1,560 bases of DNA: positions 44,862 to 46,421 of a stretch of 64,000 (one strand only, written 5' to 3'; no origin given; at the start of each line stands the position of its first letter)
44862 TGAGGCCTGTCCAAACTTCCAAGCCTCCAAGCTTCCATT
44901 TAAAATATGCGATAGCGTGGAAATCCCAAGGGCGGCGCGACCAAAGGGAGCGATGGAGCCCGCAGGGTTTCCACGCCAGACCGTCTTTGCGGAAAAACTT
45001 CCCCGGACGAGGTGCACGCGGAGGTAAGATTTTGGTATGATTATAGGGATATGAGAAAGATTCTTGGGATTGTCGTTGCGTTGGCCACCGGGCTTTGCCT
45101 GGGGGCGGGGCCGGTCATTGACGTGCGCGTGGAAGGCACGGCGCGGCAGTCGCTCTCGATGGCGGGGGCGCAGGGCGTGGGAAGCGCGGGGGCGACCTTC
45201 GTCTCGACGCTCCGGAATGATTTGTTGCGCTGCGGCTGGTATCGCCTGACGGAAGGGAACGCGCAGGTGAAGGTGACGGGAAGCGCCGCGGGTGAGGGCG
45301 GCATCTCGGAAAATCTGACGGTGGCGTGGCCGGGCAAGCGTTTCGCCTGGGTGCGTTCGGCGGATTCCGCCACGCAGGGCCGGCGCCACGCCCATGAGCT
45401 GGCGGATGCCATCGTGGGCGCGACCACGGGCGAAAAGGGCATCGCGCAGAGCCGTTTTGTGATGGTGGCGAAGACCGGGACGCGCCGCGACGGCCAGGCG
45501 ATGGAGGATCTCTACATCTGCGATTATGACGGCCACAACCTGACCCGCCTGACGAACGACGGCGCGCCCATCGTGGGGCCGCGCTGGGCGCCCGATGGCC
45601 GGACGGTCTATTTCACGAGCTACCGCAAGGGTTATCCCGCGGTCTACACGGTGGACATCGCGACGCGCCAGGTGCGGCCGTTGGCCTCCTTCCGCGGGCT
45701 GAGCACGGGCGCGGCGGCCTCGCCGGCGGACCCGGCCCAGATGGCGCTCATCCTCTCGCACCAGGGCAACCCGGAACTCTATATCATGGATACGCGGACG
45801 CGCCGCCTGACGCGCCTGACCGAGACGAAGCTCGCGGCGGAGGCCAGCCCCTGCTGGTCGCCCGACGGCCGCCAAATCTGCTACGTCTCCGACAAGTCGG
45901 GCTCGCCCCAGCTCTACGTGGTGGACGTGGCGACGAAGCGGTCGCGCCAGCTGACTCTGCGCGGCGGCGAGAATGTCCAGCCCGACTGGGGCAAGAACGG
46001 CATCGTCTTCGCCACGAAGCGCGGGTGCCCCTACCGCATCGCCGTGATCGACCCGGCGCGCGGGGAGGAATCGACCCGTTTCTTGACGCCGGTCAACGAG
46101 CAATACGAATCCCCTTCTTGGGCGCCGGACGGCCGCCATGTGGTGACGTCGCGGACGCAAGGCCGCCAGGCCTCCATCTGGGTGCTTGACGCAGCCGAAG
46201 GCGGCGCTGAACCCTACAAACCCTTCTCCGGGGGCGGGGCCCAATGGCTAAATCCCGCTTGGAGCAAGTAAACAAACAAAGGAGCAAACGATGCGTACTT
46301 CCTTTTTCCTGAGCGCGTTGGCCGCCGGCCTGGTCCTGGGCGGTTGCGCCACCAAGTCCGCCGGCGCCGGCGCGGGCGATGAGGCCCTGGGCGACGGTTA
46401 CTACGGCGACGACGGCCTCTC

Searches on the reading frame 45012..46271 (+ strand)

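Call 7: search_protein_families(library=pfam, proteins=[window:45012-46271:+])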
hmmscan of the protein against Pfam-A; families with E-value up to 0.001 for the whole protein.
window:45012-46271:+ (419 aa): 5 families
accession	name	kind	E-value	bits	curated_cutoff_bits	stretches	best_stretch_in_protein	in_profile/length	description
PF07676.18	PD40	-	1.5e-26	92.2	20.9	2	177-212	1-37/38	WD40-like Beta Propeller Repeat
PF00930.27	DPPIV_N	-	4.7e-10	39.2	22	1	250-325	19-92/354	Dipeptidyl peptidase IV (DPP IV) N-terminal region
PF08450.18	SGL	-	2.2e-06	27.9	26.3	0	152-227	102-176/246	SMP-30/Gluconolactonase/LRE-like region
PF25174.1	Beta-prop_THOC3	-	4.8e-06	26.2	305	1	192-335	10-146/272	THOC3 beta-propeller domain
PF14583.12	Pectate_lyase22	-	0.00012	21.3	30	0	277-307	353-383/386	Oligogalacturonate lyase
